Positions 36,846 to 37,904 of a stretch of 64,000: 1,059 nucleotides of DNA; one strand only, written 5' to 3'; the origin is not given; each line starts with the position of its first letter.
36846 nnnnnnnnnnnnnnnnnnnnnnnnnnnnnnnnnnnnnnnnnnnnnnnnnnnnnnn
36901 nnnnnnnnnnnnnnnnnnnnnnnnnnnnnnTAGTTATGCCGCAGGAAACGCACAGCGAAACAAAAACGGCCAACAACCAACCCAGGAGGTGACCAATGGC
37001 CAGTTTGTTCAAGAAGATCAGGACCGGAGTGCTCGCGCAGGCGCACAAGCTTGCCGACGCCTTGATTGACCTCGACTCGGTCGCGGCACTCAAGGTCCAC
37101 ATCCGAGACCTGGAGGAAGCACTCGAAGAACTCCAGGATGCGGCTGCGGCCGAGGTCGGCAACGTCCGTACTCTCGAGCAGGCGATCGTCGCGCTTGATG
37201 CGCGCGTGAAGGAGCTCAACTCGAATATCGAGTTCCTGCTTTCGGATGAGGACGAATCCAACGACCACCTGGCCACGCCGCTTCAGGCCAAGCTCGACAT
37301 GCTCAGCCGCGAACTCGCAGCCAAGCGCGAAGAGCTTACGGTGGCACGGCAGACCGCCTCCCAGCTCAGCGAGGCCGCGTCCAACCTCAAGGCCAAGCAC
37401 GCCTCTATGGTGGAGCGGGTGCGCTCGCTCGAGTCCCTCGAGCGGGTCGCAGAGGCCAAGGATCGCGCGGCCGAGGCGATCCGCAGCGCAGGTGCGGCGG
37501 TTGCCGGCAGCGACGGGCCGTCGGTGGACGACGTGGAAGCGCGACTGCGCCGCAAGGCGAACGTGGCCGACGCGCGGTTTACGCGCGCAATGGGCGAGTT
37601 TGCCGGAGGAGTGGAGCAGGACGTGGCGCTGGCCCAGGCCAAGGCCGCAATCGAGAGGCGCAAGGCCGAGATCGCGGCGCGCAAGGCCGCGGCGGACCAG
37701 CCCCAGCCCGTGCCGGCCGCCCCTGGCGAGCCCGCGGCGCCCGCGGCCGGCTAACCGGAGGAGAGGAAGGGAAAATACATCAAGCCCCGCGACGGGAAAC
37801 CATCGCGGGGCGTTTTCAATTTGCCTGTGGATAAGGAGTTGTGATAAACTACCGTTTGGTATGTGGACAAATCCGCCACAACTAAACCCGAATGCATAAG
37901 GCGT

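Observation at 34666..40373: GC-rich island encoding a giant coiled-coil TPM/YgcG-like protein, a PspA/IM30 homolog, and three uncharacterised (two secreted/Cys-rich) proteins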

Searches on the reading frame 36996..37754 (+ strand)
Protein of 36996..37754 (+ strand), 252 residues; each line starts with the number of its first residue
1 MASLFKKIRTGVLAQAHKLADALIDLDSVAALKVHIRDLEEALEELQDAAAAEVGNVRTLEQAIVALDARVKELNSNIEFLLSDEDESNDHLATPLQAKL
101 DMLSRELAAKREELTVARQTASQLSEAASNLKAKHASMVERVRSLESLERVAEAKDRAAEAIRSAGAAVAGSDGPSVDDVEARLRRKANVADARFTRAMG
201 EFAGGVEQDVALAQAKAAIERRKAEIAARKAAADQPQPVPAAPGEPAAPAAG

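Call 3: search_protein_families(library=pfam, proteins=[window:36996-37754:+], max_evalue=0.01)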
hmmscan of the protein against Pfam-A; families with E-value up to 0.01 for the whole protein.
window:36996-37754:+ (252 aa): 3 families
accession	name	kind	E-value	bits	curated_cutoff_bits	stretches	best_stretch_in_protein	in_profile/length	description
PF04012.17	PspA_IM30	-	7.2e-09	36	33.9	1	3-230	1-218/220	PspA/IM30 family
PF04108.17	ATG17_like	-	0.0067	16.4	43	1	24-163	109-246/355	Autophagy protein ATG17-like domain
PF01496.24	V_ATPase_I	-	0.0078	14.6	30.7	1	33-154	8-125/815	V-type ATPase 116kDa subunit family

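Call 4: search_protein_families(library=ncbifam, proteins=[window:36996-37754:+], max_evalue=0.01)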
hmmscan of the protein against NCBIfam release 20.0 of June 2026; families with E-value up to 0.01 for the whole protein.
window:36996-37754:+ (252 aa): 6 families
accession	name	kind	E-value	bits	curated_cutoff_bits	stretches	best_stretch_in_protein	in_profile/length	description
TIGR02169.1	SMC_prok_A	equivalog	8.3e-06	23.8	729.4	1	24-169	672-815/1165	chromosome segregation protein SMC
TIGR04523.1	Mplasa_alph_rch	subfamily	9.3e-06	23.8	270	1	36-149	421-533/745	helix-rich protein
NF045487.1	ASRP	equivalog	0.00011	20.9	300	1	33-150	131-249/593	archaea-specific SMC-related protein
TIGR02168.1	SMC_prok_B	equivalog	0.00018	19.4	567.35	1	30-168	759-897/1181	chromosome segregation protein SMC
NF003034.1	PRK03918.1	equivalog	0.0013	16.8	700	1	20-163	591-731/878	DNA double-strand break repair ATPase Rad50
NF041035.1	Rad50_Halo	equivalog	0.0055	15.1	1000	1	24-230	241-435/883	DNA double-strand break repair ATPase Rad50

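Call 13: find_homologous_proteins(query=window:36996-37754:+)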
Query window:36996-37754:+ (252 aa): 30 proteins with E <= 0.001 among 8000 candidates.
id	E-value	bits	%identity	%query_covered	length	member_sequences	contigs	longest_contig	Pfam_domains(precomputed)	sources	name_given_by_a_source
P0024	9.5e-140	481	100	99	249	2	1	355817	PF04012.18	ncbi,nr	ncbi:PspA/IM30 family protein [Candidatus Uhrbacteria bacterium]|nr:PspA/IM30 family protein [Candid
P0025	4.6e-117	407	88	95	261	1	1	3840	PF04012.18,PF24161.2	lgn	-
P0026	3.0e-113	395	83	100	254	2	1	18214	PF04012.18,PF24161.2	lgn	-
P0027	5.2e-109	381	88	92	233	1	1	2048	PF04012.18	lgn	-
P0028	3.4e-85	303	70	88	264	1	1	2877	PF04012.18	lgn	-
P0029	4.3e-79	283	66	86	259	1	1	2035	-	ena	-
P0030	9.3e-73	263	65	83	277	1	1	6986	-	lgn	-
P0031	9.6e-58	214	53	86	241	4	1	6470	PF04012.18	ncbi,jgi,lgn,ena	-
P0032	9.7e-58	214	52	97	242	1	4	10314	PF04012.18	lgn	-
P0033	4.1e-57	212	49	98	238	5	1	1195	PF04012.18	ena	-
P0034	7.7e-57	211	51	90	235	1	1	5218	PF04012.18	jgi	jgi:phage shock protein A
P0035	4.2e-55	205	51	98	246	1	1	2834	PF04012.18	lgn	-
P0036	1.5e-54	203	47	90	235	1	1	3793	PF05377.18,PF04012.18,PF04108.18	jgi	jgi:phage shock protein A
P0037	3.4e-54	202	47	90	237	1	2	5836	PF04012.18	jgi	jgi:phage shock protein A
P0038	6.2e-54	201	46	94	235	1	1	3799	PF04012.18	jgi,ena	-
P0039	7.4e-53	198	47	90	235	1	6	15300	PF04012.18,PF04108.18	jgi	jgi:phage shock protein A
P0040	1.7e-52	196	44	90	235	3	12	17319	PF04012.18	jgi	jgi:phage shock protein A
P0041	1.1e-51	194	50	90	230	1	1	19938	PF04012.18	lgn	-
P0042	1.8e-51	193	47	90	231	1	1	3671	PF04012.18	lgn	-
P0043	4.3e-48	182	47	91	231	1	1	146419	-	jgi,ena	-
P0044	4.7e-48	182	47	97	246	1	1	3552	PF04012.18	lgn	-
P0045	2.1e-46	177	48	90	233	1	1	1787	PF04012.18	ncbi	-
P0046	1.1e-45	174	46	90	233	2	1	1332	PF04012.18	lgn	-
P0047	2.8e-44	170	47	88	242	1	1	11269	PF04012.18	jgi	jgi:phage shock protein A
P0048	5.9e-41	159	44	86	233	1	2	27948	PF04012.18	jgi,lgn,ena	-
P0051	2.8e-37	147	39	94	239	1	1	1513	PF04012.18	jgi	jgi:phage shock protein A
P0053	2.6e-17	81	29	82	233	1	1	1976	PF04012.18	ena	-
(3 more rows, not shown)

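Call 30: search_solved_structures(query=window:36996-37754:+, max_evalue=1, show_alignments=1)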
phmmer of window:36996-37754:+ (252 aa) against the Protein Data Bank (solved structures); distinct sequences matched with E-value up to 1: 5.
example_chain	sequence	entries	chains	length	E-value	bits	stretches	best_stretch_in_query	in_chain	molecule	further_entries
4lin_A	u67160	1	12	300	0.2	14.8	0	46-92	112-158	Tail needle protein gp26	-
9bhc_C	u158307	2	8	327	0.71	13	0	59-140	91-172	Undecaprenyl-phosphate 4-deoxy-4-formamido-L-arabinose transferase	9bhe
8vxh_A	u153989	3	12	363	0.87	12.7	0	59-140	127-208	Undecaprenyl-phosphate 4-deoxy-4-formamido-L-arabinose transferase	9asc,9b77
8qox_B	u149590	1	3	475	0.97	12.6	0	18-139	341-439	Conserved membrane protein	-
2xu6_A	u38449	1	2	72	1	12.5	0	34-81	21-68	MDV1 COILED COIL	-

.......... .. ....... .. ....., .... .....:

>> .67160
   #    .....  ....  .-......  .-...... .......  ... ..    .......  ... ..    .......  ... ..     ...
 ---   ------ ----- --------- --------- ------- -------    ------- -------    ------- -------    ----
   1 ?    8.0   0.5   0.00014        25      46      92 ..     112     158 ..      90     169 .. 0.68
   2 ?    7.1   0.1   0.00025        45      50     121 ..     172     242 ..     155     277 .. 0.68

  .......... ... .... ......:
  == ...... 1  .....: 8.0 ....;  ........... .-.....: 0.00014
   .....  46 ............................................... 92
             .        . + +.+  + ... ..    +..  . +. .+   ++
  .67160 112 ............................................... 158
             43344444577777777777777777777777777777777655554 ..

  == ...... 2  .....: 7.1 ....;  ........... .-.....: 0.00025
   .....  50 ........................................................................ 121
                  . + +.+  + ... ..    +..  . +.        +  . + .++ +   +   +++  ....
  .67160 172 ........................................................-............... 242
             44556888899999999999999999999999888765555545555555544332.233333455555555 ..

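Call 32: search_solved_structures(query=A2, max_evalue=1, show_alignments=2)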
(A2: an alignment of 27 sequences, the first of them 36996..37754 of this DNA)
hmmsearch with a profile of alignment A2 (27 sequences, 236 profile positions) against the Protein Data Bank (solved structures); distinct sequences matched with E-value up to 1: 23.
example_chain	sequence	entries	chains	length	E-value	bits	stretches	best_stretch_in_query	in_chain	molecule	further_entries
7tdz_t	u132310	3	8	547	0.00092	22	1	55-188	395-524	Nup62 | IL4I1 protein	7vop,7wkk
5ijn_H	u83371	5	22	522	0.0041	19.9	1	56-187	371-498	Nuclear pore glycoprotein p62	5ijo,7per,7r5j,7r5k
6otn_A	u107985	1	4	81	0.0059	19.4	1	28-97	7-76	Tropomyosin alpha-3 chain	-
9tqb_H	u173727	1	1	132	0.0067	19.2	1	107-164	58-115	Biogenesis of lysosome-related organelles complex 1 subunit 2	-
7tbl_k1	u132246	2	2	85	0.01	18.6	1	55-96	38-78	NUP62 CCS1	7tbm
5c3l_C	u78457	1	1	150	0.012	18.3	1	55-142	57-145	Nucleoporin Nup62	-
3t97_C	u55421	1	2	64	0.014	18.1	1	56-92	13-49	Nuclear pore glycoprotein p62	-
5h1x_A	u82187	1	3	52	0.016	17.9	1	56-91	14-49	Nuclear pore glycoprotein p62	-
4lin_A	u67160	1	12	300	0.043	16.5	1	41-137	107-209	Tail needle protein gp26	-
7o97_A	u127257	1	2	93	0.051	16.3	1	101-165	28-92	hypothetical protein UY81_C0065G0003 from Candidatus Giovannonibacteria bacterium converte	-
2efr_A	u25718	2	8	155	0.057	16.1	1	41-147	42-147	General control protein GCN4 and Tropomyosin 1 alpha chain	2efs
2xu6_A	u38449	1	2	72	0.077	15.7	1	35-81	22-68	MDV1 COILED COIL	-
2ld3_A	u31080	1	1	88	0.085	15.6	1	66-137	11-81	Myosin VI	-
8qox_B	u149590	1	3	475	0.15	14.8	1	50-147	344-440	Conserved membrane protein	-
8p1y_AAA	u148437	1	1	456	0.17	14.6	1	100-168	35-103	Serine--tRNA ligase, cytoplasmic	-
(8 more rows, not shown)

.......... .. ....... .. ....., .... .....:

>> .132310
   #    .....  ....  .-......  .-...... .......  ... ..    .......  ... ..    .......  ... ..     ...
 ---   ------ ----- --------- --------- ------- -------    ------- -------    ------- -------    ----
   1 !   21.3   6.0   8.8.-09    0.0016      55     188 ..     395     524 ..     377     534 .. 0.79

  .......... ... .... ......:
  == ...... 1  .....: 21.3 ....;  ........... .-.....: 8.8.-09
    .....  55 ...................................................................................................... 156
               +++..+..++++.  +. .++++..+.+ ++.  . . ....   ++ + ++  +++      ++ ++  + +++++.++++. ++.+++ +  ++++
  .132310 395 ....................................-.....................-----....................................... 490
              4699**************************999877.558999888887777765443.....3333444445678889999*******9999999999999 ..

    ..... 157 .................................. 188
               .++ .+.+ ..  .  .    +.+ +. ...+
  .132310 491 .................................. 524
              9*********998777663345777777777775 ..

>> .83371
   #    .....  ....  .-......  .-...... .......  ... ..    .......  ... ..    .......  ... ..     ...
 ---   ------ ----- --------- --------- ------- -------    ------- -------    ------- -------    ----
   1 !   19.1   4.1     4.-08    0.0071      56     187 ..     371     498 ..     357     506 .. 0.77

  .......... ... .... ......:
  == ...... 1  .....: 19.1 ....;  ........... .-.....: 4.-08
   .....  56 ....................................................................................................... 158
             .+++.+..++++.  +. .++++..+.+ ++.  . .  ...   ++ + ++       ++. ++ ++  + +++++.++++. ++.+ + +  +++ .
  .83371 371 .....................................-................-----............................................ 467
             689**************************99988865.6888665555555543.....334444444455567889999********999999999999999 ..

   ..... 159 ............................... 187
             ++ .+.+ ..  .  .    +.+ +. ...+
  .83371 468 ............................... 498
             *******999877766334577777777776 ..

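Call 33: search_protein_families(library=pfam, alignment_id=A2, max_evalue=0.01)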
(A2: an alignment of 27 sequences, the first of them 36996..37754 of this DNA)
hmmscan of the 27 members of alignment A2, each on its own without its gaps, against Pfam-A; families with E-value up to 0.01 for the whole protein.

A. member 1, window:36996-37754:+ (252 aa): 3 families
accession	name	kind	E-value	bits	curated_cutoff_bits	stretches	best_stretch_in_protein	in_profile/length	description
PF04012.17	PspA_IM30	-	7.2e-09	36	33.9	1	3-230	1-218/220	PspA/IM30 family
PF04108.17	ATG17_like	-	0.0067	16.4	43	1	24-163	109-246/355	Autophagy protein ATG17-like domain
PF01496.24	V_ATPase_I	-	0.0078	14.6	30.7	1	33-154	8-125/815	V-type ATPase 116kDa subunit family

B. families by the number of members that match (of 27 scanned): 38 families (the first 25 are shown)
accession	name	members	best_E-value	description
PF04012.17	PspA_IM30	22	6.8e-15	PspA/IM30 family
PF04108.17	ATG17_like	8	3e-06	Autophagy protein ATG17-like domain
PF05377.16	FlaC_arch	7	4.3e-05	Flagella accessory protein C (FlaC)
PF08614.16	ATG16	4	0.00024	Autophagy protein 16 (ATG16)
PF10046.14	BLOC1_2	4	0.00026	Biogenesis of lysosome-related organelles complex-1 subunit 2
PF07544.18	Med9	3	0.00018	RNA polymerase II transcription mediator complex subunit 9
PF23991.1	DUF7310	3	0.00081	Coiled-coil region of unknown function (DUF7310)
PF06419.17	COG6_N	3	0.0025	Conserved oligomeric complex COG6, N-terminal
PF06009.19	Laminin_II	2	0.00045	Laminin Domain II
PF14662.11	KASH_CCD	2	0.0012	Coiled-coil region of CCDC155 or KASH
PF01920.25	Prefoldin_2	2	0.0017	Prefoldin subunit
PF20993.2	CENPH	2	0.0031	CENPH protein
PF01496.24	V_ATPase_I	2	0.0078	V-type ATPase 116kDa subunit family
PF14942.11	Muted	1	0.00018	Organelle biogenesis, Muted-like protein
PF24319.2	DUF7491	1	0.00029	Coiled-coil region of unknown function (DUF7491)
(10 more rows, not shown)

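Call 44: predict_structure(alignment_id=A2)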
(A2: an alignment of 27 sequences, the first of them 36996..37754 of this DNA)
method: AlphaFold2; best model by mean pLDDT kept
length: 252 residues; sequences in the alignment: 27
mean_pLDDT: 75.8   pTM: 0.51
mean pLDDT of the five models: 75.8, 74.6, 69.1, 67.9, 66.0
residues with pLDDT >= 90: 87; 70-90: 64; 50-70: 82; < 50: 19
segments of 3 or more residues with pLDDT < 50: 171-176, 202-208
pLDDT, mean of each block of 10 residues (from residue 1): 53 54 63 88 92 95 98 97 90 91 97 96 91 90 85 84 65 46 62 57 47 61 75 64 60 66
secondary structure, 60 per line:
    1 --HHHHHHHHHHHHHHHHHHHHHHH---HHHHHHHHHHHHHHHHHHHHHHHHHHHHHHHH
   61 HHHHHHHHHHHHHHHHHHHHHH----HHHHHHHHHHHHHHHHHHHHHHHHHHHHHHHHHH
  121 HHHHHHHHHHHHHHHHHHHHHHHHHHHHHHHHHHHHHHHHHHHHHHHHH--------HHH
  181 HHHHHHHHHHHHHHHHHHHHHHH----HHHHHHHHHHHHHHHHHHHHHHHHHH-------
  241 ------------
elements in order: H3-25 H29-82 H87-169 H178-203 H208-233

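Call 47: fold_search(model_id=the predicted structure, library=pdb)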
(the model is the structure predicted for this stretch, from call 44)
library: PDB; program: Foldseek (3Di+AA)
matches with E <= 10: 792; with E <= 0.001: 5
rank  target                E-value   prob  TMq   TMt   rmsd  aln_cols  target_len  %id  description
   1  7o3x_B                2.5e-04  1.00  0.42  0.49  32.7       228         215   23  Structural basis for VIPP1 oligomerization and maintenance of thylakoid membrane integrity (released 2021-06-30)
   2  7o3x_A                3.6e-04  1.00  0.43  0.51  27.3       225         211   23  Structural basis for VIPP1 oligomerization and maintenance of thylakoid membrane integrity (released 2021-06-30)
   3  6zvr_CB               3.6e-04  1.00  0.43  0.49  35.7       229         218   20  C11 symmetry: Bacterial Vipp1 and PspA are members of the ancient ESCRT-III membrane-remodeling superfamily. (released 2021-08-04)
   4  7o3w_A                5.8e-04  1.00  0.44  0.51  28.1       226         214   22  Structural basis for VIPP1 oligomerization and maintenance of thylakoid membrane integrity (released 2021-06-30)
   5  9eom                  7.0e-04  1.00  0.52  0.59  37.1       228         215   23  250A Vipp1 dL10Ala helical tubes in the presence of EPL (released 2024-10-16)
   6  8qfv                  1.4e-03  1.00  0.43  0.49  32.2       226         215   20  305A Vipp1 helical tubes in the presence of EPL (released 2024-09-11)
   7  8qhx                  1.8e-03  1.00  0.44  0.56  38.5       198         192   23  280A Vipp1 H1-6 helical tubes in the presence of EPL (released 2024-09-18)
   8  6zvr_A                1.9e-03  1.00  0.41  0.46  39.1       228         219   18  C11 symmetry: Bacterial Vipp1 and PspA are members of the ancient ESCRT-III membrane-remodeling superfamily. (released 2021-08-04)
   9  8qbr                  3.3e-03  1.00  0.43  0.50  28.7       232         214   17  Cryo-EM structure of Vipp1 helical filament with lattice 1 (Vipp1_L1) (released 2024-09-18)
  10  8qbs                  3.8e-03  1.00  0.41  0.50  23.1       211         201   20  Cryo-EM structure of Vipp1-F197K/L200K helical filament with lattice 1 (Vipp1-F197K/L200K_L1) (released 2024-09-11)
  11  8qbw                  4.8e-03  1.00  0.40  0.45  30.4       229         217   20  Cryo-EM structure of Vipp1-deltaH6_aa1-219 helical filament with lattice 3 (Vipp1-deltaH6_L3) (released 2024-09-11)
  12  4whe                  1.9e-02  1.00  0.43  0.77   1.5       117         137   20  Crystal structure of E. coli phage shock protein A (PspA 1-144) (released 2015-09-02)
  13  9hmx_A                2.9e-02  1.00  0.39  0.51  10.6       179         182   23  Structure of SteB-RipA complex from Mycobacterium tuberculosis (released 2025-07-30)
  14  6zvr_DB               3.1e-02  1.00  0.48  0.72   4.7       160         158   18  C11 symmetry: Bacterial Vipp1 and PspA are members of the ancient ESCRT-III membrane-remodeling superfamily. (released 2021-08-04)
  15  9hzm_0                3.1e-02  1.00  0.47  0.60  38.2       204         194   18  235 A SynPspA H1-5 rod after incubation with EPL (released 2025-08-13)
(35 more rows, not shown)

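Call 59: search_protein_families(library=phrogs, proteins=[window:36996-37754:+], max_evalue=0.01)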
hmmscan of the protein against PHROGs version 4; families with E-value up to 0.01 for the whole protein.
window:36996-37754:+ (252 aa): 2 families
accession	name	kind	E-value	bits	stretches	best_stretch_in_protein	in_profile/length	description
phrog_4704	-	tail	0.0049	16.6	1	92-232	53-143/625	tail length tape measure protein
phrog_77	-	DNA, RNA and nucleotide metabolism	0.0065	16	1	26-148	690-789/967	SbcC-like subunit of palindrome specific endonuclease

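Call 60: search_protein_families(library=padloc, proteins=[window:36996-37754:+], max_evalue=0.01)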
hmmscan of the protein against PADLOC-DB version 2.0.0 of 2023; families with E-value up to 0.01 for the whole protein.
window:36996-37754:+ (252 aa): 12 families
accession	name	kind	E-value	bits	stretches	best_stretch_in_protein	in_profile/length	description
PDLC03859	LmuB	-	5e-05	20.7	1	29-178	348-491/611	-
PDLC03860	LmuB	-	0.00025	17.7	1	29-147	231-347/565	-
PDLC00006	DruC1|DruC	-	0.00025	17.7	1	28-156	190-320/626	Unknown function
PDLC03865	LmuB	-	0.0003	17.1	1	33-151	572-684/1007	-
PDLC00580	JetC3|JetC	-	0.00056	16.2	1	31-144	295-407/1068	DUF3584 domain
PDLC03924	MkoC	-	0.00096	15.3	1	39-221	389-564/1136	-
PDLC01151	HTH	-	0.0012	16.3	1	3-164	175-319/330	"Two HTH domains (N-terminal xre and C-therminal Sigma70_ECF), the C-terminal domain often fused to Cas6 (see WP_0065099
PDLC02663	DndD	-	0.0044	13.9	1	46-163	402-514/675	DndD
PDLC00519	JetC1|JetC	-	0.0046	13.2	1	28-143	264-374/1097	DUF3584 domain; MukB-like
PDLC00551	JetC2|JetC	-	0.0049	12.7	1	27-145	282-400/1365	DUF3584 domain; MukB-like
PDLC00503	JetC1|JetC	-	0.0068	12.5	1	15-148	639-772/1146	DUF3584 domain; MukB-like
PDLC00582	JetC3|JetC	-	0.0083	11.9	1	29-147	848-965/1472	DUF3584 domain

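Call 100: find_encoding_contigs(protein=P0043, flank=5000, max_places=1)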
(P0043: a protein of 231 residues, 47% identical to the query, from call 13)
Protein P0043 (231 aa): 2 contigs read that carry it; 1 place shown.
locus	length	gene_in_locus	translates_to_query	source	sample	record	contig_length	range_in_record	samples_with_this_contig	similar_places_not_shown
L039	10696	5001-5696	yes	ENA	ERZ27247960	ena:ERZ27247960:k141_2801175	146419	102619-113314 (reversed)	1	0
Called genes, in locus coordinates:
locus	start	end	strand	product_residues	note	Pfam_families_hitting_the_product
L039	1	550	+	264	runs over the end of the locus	PF06182:ABC2_membrane_6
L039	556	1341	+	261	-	PF06182:ABC2_membrane_6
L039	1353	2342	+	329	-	PF00005:ABC_tran, PF13304:AAA_21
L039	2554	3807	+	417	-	PF04536:TPM_phosphatase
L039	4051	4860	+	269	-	-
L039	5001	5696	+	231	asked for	-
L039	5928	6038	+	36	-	-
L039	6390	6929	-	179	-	-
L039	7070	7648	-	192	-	-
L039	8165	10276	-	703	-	PF00580:UvrD-helicase, PF13245:AAA_19, PF13604:AAA_30 (faint), PF01443:Viral_helicase1 (faint), PF13087:AAA_12 (faint), PF13361:UvrD_C, PF13538:UvrD_C_2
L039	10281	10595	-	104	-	-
